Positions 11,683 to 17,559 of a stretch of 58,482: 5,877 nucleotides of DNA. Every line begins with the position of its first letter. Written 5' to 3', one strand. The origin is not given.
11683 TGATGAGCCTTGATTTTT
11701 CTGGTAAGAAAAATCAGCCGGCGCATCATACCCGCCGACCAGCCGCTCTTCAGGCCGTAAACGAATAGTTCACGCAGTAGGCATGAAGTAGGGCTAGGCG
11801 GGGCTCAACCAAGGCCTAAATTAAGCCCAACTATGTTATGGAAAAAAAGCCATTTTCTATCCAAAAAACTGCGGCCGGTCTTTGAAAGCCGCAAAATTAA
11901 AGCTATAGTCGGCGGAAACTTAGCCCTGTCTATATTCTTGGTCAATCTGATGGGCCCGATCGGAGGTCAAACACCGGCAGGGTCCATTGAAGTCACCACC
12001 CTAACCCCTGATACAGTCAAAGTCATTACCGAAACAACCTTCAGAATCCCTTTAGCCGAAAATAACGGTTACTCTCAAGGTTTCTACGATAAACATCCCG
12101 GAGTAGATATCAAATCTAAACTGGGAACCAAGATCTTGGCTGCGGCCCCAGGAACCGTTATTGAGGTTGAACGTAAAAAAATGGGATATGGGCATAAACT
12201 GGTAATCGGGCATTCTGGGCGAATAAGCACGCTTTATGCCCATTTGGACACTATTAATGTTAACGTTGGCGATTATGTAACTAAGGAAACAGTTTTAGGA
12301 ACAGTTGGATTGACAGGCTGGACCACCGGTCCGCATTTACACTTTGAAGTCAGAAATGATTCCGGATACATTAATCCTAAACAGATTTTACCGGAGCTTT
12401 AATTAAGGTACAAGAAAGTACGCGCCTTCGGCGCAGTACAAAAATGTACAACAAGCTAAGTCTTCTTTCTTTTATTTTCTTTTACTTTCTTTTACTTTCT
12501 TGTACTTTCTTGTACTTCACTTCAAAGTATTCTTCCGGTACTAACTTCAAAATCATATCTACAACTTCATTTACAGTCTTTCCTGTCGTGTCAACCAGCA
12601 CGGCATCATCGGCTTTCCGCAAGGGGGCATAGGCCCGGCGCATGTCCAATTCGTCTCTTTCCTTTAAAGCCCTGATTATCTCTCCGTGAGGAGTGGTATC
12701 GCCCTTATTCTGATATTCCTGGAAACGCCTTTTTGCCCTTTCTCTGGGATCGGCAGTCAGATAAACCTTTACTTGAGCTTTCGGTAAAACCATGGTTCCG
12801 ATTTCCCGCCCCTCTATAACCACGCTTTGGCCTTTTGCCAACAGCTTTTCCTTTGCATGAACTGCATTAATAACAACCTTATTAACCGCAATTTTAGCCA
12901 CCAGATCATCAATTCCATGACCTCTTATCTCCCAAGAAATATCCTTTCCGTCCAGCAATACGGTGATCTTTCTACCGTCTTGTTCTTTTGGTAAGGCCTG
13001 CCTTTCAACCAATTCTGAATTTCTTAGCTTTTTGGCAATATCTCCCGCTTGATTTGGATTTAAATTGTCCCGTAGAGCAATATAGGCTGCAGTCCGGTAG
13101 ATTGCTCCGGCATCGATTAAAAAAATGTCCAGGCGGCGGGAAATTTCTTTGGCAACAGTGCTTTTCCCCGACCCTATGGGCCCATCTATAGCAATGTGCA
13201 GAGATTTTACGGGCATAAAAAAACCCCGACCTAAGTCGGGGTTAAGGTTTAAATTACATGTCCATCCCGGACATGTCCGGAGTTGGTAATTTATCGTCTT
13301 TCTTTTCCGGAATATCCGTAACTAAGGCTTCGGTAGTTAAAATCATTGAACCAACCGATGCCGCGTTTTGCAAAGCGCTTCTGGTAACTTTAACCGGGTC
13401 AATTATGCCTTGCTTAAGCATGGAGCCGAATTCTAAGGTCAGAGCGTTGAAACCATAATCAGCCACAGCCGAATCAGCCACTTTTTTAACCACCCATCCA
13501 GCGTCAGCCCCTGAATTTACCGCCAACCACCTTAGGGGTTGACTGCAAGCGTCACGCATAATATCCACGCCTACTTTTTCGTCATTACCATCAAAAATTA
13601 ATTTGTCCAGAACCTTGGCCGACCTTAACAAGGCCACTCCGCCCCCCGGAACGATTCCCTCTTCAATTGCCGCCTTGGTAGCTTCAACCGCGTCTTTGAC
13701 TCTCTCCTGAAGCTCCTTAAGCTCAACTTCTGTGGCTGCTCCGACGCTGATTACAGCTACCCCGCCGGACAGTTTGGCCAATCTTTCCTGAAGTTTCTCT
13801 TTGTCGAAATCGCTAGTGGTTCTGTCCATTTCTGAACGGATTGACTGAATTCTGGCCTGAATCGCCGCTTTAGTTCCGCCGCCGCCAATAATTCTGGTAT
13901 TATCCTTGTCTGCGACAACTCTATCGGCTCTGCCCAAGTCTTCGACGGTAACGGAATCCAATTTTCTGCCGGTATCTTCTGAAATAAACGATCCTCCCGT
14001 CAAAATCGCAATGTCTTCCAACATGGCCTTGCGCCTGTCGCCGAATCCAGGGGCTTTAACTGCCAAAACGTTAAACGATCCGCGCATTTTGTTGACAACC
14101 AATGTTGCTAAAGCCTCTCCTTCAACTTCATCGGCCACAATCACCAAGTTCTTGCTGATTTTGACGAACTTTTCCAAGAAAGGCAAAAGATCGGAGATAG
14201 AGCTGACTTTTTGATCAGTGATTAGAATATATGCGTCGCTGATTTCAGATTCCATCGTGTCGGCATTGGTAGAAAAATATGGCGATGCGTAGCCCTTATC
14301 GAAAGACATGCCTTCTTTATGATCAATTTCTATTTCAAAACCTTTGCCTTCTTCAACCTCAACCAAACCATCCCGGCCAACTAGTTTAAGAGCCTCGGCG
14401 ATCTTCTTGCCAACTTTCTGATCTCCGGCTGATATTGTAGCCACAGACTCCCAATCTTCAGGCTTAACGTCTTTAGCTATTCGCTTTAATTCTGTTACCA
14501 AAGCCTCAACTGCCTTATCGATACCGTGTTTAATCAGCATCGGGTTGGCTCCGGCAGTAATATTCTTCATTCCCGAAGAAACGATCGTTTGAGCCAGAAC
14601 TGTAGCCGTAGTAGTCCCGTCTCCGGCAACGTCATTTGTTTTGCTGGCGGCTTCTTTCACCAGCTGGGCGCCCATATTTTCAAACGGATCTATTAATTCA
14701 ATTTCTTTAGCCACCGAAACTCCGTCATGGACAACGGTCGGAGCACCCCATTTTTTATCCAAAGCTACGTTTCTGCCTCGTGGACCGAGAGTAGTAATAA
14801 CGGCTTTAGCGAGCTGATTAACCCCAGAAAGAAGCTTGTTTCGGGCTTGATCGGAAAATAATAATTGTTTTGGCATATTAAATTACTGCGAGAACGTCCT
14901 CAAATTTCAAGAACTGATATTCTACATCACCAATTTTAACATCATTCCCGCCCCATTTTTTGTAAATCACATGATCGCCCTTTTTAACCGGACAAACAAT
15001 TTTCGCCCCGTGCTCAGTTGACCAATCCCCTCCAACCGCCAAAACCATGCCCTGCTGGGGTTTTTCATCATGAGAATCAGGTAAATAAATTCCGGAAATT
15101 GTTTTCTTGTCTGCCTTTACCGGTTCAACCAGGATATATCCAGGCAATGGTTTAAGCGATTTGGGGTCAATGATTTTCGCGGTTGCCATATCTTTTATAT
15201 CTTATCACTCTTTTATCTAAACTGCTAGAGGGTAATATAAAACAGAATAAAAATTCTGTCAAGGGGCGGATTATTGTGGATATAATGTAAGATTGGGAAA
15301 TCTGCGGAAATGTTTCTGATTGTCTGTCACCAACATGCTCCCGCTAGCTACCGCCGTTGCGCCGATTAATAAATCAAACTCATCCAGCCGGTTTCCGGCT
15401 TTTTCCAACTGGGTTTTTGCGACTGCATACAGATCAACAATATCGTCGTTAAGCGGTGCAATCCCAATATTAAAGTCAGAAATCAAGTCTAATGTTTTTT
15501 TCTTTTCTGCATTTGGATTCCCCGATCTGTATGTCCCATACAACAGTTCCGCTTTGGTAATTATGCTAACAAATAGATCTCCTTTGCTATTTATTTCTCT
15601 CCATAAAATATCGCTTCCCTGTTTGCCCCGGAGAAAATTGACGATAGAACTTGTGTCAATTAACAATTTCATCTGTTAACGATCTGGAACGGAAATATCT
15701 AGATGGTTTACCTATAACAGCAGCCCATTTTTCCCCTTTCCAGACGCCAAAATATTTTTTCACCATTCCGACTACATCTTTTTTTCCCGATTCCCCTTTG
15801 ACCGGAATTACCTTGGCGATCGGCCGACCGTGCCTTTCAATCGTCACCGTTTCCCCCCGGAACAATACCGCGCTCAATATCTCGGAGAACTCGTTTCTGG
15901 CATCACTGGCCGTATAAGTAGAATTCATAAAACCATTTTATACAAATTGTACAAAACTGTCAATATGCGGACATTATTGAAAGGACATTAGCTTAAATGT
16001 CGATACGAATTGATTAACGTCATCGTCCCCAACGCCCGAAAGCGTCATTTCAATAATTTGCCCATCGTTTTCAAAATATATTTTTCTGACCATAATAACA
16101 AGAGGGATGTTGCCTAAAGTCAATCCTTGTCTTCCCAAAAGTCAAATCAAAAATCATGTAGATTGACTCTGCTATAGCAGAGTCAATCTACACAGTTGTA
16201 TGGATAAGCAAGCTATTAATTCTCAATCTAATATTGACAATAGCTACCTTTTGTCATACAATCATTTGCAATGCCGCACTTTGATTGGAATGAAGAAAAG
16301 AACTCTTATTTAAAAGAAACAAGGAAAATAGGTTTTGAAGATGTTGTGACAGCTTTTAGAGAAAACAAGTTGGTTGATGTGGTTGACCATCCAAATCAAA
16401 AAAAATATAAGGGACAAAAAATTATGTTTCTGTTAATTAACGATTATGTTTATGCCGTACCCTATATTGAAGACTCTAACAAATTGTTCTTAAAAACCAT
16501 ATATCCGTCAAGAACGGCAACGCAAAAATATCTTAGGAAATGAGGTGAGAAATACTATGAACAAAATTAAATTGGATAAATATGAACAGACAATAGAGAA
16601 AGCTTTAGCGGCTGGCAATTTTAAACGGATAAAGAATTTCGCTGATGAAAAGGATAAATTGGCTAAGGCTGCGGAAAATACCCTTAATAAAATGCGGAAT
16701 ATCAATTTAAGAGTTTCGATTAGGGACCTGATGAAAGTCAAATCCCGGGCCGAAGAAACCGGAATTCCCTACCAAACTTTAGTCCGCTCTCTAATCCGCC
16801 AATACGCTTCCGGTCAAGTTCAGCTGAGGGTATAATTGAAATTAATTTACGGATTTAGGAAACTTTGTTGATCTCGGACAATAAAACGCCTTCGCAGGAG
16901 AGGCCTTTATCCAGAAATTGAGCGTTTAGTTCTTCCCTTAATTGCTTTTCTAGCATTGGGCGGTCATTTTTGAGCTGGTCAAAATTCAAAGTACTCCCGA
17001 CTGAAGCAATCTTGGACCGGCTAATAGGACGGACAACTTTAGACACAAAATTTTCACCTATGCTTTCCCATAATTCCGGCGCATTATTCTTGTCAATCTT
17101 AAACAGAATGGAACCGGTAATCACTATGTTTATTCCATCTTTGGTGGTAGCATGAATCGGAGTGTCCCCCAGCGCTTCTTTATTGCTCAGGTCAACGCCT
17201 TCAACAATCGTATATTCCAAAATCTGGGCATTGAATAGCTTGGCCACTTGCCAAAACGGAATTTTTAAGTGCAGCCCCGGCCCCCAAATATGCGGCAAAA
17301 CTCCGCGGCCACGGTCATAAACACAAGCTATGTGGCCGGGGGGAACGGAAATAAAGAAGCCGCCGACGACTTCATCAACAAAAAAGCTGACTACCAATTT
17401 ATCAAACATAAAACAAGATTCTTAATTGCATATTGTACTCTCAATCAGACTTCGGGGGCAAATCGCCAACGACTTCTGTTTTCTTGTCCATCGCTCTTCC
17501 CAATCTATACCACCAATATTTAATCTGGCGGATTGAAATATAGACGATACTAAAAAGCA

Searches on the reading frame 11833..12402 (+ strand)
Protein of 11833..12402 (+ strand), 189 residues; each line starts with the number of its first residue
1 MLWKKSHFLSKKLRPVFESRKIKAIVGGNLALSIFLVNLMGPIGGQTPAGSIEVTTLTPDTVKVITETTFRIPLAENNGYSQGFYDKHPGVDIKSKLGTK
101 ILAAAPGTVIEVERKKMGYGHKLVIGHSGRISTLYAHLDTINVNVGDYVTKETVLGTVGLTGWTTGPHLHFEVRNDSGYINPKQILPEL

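Call 28: search_protein_families(library=pfam, proteins=[window:11833-12402:+], max_evalue=0.001)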
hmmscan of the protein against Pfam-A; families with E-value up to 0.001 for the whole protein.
window:11833-12402:+ (189 aa): 1 family
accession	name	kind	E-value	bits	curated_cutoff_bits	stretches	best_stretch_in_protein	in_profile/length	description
PF01551.29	Peptidase_M23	-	1.2e-28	99.6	28.7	1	87-182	2-96/96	Peptidase family M23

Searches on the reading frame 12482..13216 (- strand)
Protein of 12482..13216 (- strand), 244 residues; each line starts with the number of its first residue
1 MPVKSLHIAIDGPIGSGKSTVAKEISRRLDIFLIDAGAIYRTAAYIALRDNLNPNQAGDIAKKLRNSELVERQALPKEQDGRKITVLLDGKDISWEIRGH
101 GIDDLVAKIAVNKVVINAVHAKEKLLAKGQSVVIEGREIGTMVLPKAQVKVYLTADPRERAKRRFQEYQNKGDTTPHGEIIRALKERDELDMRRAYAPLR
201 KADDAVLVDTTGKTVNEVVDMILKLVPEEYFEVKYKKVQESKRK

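Call 28: search_protein_families(library=pfam, proteins=[window:12482-13216:-], max_evalue=0.001)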
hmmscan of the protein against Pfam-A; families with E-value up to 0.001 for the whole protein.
window:12482-13216:- (244 aa): 7 families
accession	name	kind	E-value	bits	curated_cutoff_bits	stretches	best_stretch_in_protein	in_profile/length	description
PF02224.24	Cytidylate_kin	-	2.4e-61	207.6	26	1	8-226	1-209/211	Cytidylate kinase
PF13238.12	AAA_18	-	3.1e-10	41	29.4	1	8-168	1-112/128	AAA domain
PF13189.12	Cytidylate_kin2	-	1.7e-09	38.5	28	1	7-171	1-134/176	Cytidylate kinase-like family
PF13207.12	AAA_17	-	1.5e-06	29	27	1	12-119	2-110/136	AAA domain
PF01712.25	dNK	-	0.00027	21.2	27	0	8-30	1-23/203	Deoxynucleoside kinase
PF01202.28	SKI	-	0.0003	21.4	22.1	0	15-38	2-25/159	Shikimate kinase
PF13671.12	AAA_33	-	0.00036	21.3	27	1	11-73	5-58/143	AAA domain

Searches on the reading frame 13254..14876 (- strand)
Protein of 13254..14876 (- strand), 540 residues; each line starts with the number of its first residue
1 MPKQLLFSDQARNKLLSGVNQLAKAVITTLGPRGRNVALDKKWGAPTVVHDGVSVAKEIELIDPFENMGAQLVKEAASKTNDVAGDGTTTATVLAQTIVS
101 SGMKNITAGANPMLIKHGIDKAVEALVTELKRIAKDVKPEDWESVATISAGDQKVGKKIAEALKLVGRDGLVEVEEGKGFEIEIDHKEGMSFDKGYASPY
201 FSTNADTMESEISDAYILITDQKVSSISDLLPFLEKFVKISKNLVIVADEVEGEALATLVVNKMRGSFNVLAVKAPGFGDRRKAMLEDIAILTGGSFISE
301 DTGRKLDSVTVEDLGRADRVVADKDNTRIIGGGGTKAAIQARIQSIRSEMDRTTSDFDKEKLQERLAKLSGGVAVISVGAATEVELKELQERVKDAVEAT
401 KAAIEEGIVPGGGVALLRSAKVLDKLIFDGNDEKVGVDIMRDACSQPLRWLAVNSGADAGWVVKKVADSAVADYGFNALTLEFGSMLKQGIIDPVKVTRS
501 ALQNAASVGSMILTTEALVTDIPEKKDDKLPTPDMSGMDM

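Call 28: search_protein_families(library=pfam, proteins=[window:13254-14876:-], max_evalue=0.001)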
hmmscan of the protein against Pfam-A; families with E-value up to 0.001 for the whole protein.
window:13254-14876:- (540 aa): 1 family
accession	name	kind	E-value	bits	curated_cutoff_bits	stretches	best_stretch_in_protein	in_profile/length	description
PF00118.29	Cpn60_TCP1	-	1.7e-69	235.3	34.3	1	22-521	1-488/490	TCP-1/cpn60 chaperonin family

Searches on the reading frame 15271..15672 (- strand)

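Call 28: search_protein_families(library=pfam, proteins=[window:15271-15672:-], max_evalue=0.001)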
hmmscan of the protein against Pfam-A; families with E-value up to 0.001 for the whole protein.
window:15271-15672:- (133 aa): 1 family
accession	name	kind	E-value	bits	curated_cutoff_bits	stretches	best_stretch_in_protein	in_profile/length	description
PF01850.27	PIN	-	2.2e-15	57.8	23.6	1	4-125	2-117/120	PIN domain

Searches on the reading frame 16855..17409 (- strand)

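Call 28: search_protein_families(library=pfam, proteins=[window:16855-17409:-], max_evalue=0.001)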
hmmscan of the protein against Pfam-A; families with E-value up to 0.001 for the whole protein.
window:16855-17409:- (184 aa): 1 family
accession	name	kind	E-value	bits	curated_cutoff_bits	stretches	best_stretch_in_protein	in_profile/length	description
PF01145.31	Band_7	-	2.4e-21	77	23.6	1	21-180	2-145/176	SPFH domain / Band 7 family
